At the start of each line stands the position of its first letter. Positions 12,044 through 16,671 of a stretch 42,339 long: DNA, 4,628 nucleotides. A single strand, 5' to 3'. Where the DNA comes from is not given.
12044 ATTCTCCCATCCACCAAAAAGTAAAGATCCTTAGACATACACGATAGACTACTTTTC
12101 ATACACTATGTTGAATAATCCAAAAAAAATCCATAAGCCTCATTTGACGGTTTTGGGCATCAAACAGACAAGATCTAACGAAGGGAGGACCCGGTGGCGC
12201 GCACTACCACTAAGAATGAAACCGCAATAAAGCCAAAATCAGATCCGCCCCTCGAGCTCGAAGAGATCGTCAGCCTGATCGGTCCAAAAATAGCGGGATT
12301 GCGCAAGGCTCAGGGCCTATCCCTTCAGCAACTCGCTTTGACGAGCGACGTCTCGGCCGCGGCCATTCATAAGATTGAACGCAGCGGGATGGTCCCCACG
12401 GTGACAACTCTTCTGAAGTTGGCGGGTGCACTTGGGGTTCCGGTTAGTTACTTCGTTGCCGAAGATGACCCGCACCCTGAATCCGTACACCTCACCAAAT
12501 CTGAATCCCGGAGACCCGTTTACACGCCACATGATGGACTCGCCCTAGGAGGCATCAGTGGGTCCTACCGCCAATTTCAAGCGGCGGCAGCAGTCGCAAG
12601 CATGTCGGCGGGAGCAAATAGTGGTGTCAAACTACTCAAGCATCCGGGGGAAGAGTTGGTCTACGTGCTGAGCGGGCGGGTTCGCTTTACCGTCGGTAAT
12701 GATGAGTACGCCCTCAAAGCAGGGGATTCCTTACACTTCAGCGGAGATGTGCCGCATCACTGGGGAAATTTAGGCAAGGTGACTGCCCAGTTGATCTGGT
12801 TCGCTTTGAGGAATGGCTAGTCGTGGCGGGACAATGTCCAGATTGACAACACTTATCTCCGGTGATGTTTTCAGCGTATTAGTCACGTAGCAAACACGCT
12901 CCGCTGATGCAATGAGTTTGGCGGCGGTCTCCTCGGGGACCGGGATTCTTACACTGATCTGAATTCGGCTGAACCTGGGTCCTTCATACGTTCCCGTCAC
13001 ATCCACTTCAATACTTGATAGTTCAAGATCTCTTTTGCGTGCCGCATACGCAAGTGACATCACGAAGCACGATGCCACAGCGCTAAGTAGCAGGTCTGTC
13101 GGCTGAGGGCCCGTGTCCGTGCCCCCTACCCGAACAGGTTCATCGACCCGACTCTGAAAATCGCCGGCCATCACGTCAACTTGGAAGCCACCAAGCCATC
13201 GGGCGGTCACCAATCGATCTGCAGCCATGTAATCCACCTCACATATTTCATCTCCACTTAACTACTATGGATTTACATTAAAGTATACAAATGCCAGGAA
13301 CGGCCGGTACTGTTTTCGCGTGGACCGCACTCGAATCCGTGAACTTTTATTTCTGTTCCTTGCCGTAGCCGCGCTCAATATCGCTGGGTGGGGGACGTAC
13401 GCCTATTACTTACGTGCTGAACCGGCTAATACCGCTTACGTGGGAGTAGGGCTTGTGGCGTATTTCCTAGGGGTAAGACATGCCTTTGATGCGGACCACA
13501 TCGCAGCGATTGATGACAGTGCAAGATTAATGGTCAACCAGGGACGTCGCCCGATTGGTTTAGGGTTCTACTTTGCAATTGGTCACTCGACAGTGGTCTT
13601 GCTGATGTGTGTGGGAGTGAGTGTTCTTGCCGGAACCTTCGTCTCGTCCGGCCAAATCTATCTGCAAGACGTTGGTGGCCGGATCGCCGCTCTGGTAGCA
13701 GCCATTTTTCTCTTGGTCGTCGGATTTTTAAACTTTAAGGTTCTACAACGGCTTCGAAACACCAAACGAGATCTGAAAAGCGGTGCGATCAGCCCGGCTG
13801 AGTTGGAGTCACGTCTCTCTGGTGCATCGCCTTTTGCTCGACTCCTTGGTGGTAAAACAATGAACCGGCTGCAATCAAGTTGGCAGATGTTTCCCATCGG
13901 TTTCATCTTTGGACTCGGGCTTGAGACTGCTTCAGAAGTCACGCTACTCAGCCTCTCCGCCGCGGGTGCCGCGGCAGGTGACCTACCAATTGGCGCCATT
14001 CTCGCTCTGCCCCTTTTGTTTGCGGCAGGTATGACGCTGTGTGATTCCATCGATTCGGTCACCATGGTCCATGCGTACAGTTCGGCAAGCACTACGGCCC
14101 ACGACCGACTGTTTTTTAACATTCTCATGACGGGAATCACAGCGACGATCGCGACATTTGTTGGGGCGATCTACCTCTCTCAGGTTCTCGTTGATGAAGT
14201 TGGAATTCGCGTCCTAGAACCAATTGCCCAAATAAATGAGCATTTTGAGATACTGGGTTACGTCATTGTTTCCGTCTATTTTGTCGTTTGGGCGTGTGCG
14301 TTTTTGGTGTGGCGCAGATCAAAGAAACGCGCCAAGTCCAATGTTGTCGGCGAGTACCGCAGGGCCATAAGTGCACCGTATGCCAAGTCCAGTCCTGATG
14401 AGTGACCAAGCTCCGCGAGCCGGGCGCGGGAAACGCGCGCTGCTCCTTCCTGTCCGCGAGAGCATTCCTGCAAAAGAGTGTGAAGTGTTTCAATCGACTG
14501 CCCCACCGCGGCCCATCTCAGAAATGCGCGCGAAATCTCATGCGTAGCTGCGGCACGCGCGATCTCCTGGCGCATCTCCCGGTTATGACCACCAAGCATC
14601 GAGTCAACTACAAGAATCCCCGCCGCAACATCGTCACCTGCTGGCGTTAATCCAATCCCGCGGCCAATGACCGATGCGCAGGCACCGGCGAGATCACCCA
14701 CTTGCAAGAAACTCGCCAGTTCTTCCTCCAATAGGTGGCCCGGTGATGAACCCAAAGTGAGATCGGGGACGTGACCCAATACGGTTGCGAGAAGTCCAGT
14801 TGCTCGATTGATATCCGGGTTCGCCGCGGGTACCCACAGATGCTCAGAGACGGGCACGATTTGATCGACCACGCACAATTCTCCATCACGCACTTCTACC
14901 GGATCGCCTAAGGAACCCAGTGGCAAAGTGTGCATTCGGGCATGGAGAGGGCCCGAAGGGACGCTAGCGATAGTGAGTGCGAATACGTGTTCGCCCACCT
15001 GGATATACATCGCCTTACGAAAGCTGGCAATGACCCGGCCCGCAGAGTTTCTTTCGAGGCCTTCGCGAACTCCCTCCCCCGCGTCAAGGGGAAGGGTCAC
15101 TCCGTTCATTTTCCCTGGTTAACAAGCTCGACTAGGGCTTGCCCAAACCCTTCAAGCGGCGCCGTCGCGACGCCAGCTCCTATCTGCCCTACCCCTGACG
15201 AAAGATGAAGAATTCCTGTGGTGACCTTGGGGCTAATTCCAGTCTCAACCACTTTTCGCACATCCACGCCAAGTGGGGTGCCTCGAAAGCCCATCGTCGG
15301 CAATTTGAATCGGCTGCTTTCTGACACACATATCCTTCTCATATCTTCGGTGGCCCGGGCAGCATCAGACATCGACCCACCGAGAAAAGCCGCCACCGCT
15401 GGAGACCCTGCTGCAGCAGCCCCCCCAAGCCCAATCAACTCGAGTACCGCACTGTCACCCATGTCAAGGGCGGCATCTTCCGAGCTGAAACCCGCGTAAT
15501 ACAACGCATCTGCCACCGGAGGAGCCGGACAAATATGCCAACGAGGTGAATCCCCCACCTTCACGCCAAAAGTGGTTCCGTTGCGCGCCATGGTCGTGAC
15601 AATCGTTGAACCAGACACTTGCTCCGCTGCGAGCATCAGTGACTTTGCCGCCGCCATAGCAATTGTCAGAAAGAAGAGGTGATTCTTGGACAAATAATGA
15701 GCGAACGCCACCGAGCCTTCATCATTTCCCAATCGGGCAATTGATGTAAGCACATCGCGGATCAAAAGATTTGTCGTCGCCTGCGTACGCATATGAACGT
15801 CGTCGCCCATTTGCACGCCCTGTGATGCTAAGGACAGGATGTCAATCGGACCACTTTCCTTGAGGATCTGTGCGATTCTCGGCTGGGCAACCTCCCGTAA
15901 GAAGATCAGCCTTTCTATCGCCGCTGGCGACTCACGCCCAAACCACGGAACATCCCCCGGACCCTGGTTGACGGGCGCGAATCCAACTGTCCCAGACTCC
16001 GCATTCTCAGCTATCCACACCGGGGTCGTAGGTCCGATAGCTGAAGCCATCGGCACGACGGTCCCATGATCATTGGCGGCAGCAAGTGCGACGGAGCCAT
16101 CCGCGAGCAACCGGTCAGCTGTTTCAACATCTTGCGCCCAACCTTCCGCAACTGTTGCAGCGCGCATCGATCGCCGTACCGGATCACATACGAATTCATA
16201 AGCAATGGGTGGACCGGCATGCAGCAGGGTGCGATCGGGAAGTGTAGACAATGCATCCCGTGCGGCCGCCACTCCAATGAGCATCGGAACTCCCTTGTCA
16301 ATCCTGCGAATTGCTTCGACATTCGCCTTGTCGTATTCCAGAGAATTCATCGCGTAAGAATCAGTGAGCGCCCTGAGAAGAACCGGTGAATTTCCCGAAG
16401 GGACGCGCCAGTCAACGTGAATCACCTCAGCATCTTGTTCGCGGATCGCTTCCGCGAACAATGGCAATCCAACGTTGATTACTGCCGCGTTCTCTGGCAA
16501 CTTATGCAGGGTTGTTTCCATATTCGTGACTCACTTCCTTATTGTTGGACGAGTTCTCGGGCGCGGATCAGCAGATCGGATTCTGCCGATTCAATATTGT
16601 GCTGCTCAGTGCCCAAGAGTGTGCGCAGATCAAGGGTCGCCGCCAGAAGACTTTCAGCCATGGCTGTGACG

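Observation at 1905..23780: About 22 kb accessory island: a rebuilt Nit1C / MSMEG_0565-0572-type nitrogen-starvation cluster fused to nitrile-hydratase, carbamoyl-phosphate and C-N-lyase modules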

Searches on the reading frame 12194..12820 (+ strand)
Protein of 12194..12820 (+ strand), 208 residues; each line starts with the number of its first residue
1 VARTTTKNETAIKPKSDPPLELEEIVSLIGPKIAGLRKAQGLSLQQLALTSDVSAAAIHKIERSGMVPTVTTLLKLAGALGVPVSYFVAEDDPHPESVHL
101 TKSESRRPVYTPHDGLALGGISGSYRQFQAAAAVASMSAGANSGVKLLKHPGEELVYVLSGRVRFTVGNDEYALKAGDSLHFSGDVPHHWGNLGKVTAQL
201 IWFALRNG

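Call 4: search_protein_families(library=ncbifam, proteins=[window:12194-12820:+], max_evalue=0.001)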
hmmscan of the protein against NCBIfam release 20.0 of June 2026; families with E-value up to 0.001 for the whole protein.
window:12194-12820:+ (208 aa): 9 families
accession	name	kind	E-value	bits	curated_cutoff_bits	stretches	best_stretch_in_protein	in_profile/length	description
NF007408.0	PRK09943.1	equivalog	6.8e-18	64.9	211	1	29-200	8-176/185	HTH-type transcriptional regulator PuuR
NF041951.1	phage_RstR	subfamily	1.4e-07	31.7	80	1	31-94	5-68/108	RstR family transcriptional repressor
NF052239.1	antitox_spr1629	equivalog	1.5e-06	27.6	335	1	29-92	3-66/377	spr1629 family repressor/antitoxin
NF006015.0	PRK08154.1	subfamily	1.7e-06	27.5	204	1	7-99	9-102/314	anaerobic benzoate catabolism transcriptional regulator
TIGR00270.2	TIGR00270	equivalog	1.2e-05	25.2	110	1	8-87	53-134/159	multiprotein bridging factor aMBF1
NF038139.1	Reg_Aceta_RamB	equivalog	1.6e-05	23.7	700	1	29-92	3-66/465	acetate metabolism transcriptional regulator RamB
TIGR03070.1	couple_hipB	subfamily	4.1e-05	23.4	71.65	1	29-82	3-56/58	type II toxin-antitoxin system Y4mF family antitoxin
NF003162.0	PRK04140.1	equivalog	4.4e-05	22.6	263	1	26-85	124-183/317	transcriptional regulator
NF046032.1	TransRegSlrRBacil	equivalog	0.00051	20.1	250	1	29-84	2-58/149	HTH-type transcriptional regulator SlrR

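Call 6: search_protein_families(library=pfam, proteins=[window:12194-12820:+], max_evalue=0.01)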
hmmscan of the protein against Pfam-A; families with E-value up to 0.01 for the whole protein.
window:12194-12820:+ (208 aa): 7 families
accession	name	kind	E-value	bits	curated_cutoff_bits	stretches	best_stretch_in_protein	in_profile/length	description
PF07883.17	Cupin_2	-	5.9e-17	61.6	27.2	1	140-202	8-68/70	Cupin domain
PF01381.28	HTH_3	-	3.7e-12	46.5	23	1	36-87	4-55/55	Helix-turn-helix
PF13560.12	HTH_31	-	1.5e-06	28.8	27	1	32-83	5-57/64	Helix-turn-helix domain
PF05899.18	Cupin_3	-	2.5e-05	24.3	23.5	1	152-184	25-58/74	EutQ-like cupin domain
PF02311.25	AraC_binding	-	0.00011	22.4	21.1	1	149-202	20-73/135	AraC-like ligand binding domain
PF12844.13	HTH_19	-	0.0011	19.3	30.2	1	32-88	3-59/64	Helix-turn-helix domain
PF01050.24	MannoseP_isomer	-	0.0036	17.9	23.6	0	149-201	47-98/116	Mannose-6-phosphate isomerase C-terminal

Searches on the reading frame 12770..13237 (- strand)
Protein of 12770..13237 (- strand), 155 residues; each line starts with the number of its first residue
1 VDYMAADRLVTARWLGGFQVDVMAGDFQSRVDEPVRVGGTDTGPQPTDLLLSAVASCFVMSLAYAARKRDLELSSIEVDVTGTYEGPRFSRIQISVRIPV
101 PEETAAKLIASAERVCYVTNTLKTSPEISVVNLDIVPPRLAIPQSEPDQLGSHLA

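Call 4: search_protein_families(library=ncbifam, proteins=[window:12770-13237:-], max_evalue=0.001)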
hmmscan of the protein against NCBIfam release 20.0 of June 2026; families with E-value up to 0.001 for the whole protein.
window:12770-13237:- (155 aa): 6 families
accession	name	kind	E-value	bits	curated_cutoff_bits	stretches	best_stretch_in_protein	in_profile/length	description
NF041052.1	OsmC_like_Se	domain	1e-16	61.1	95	1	21-125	17-133/144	OsmC-related (seleno)protein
TIGR03563.1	perox_SACOL1771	subfamily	5.2e-11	42.6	166.15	1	10-128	5-136/138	SACOL1771 family peroxiredoxin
TIGR03562.1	osmo_induc_OsmC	subfamily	4e-08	33.4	85.8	1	40-128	39-133/137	OsmC family peroxiredoxin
TIGR03561.1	organ_hyd_perox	subfamily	1.3e-07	32.1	88.85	1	22-124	18-126/134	Ohr family peroxiredoxin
NF052637.1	HydprxOhrVib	equivalog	3.1e-07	30.7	240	1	27-130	26-133/140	organic hydroperoxide reductase Ohr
TIGR03549.1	TIGR03549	equivalog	0.0001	20.7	900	1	17-134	9-129/723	OsmC domain/YcaO domain-containing protein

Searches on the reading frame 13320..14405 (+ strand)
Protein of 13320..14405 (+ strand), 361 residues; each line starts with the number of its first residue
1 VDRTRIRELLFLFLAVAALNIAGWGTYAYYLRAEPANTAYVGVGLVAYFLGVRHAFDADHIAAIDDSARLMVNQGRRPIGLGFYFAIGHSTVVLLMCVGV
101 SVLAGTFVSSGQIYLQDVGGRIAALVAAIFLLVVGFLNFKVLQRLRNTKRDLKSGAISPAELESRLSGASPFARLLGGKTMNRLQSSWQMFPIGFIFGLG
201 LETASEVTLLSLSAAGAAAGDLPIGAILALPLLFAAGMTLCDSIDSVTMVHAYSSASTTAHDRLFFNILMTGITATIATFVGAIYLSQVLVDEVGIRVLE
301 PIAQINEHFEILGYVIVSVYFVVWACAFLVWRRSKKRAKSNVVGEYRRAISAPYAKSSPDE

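Call 4: search_protein_families(library=ncbifam, proteins=[window:13320-14405:+], max_evalue=0.001)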
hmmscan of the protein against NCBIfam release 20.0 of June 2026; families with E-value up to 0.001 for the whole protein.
window:13320-14405:+ (361 aa): 2 families
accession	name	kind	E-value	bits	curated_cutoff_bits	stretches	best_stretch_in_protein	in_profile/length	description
NF052500.1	NicTportNicT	equivalog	3.3e-86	289.7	450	1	3-334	2-338/340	Nickel transporter NicT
TIGR00802.1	nico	subfamily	7.6e-83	278.2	333.05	1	44-324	1-281/281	HoxN/HupN/NixA family nickel/cobalt transporter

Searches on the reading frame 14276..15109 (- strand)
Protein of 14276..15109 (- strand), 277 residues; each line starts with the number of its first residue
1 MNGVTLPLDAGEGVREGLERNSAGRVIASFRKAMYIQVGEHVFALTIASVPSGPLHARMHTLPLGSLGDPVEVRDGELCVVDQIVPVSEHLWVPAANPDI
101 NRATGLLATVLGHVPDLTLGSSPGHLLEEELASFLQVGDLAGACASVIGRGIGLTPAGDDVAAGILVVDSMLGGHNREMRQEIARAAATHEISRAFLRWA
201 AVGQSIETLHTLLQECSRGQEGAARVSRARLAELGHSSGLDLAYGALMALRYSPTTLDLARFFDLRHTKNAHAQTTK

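Call 4: search_protein_families(library=ncbifam, proteins=[window:14276-15109:-], max_evalue=0.001)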
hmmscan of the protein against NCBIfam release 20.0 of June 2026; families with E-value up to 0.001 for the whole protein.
window:14276-15109:- (277 aa): 0 families

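Call 6: search_protein_families(library=pfam, proteins=[window:14276-15109:-], max_evalue=0.01)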
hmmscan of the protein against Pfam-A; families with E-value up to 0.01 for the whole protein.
window:14276-15109:- (277 aa): 1 family
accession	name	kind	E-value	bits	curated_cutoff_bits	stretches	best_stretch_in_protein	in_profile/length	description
PF11392.14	AllH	-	1e-20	74.8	25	1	148-250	2-109/109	Oxamate carbamoyltransferase subunit AllH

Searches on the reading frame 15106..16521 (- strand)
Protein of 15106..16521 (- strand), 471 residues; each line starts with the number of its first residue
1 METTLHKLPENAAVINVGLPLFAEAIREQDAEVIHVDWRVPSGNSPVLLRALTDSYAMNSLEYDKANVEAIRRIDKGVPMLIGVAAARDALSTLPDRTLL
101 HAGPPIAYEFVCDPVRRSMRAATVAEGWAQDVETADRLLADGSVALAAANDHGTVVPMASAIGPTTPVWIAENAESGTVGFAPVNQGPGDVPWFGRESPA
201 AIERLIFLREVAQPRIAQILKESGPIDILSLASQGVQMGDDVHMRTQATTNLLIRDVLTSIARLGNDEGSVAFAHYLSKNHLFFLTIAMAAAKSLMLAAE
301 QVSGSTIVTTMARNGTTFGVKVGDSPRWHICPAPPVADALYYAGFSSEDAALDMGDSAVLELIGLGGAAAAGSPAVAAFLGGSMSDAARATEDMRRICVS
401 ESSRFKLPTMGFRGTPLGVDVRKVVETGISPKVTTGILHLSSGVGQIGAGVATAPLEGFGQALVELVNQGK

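Call 4: search_protein_families(library=ncbifam, proteins=[window:15106-16521:-], max_evalue=0.001)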
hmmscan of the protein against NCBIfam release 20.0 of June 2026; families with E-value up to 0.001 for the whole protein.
window:15106-16521:- (471 aa): 1 family
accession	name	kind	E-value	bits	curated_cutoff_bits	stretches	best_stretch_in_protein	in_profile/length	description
NF004760.0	PRK06091.1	subfamily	3.1e-05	22.6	433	1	4-50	503-549/555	acyl-CoA synthetase FdrA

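Call 6: search_protein_families(library=pfam, proteins=[window:15106-16521:-], max_evalue=0.01)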
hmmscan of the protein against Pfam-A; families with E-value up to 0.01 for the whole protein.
window:15106-16521:- (471 aa): 1 family
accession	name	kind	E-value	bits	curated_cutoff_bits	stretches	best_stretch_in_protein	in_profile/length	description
PF06545.17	AllG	-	8.4e-64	215.5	27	1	144-357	1-215/215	Oxamate carbamoyltransferase subunit AllG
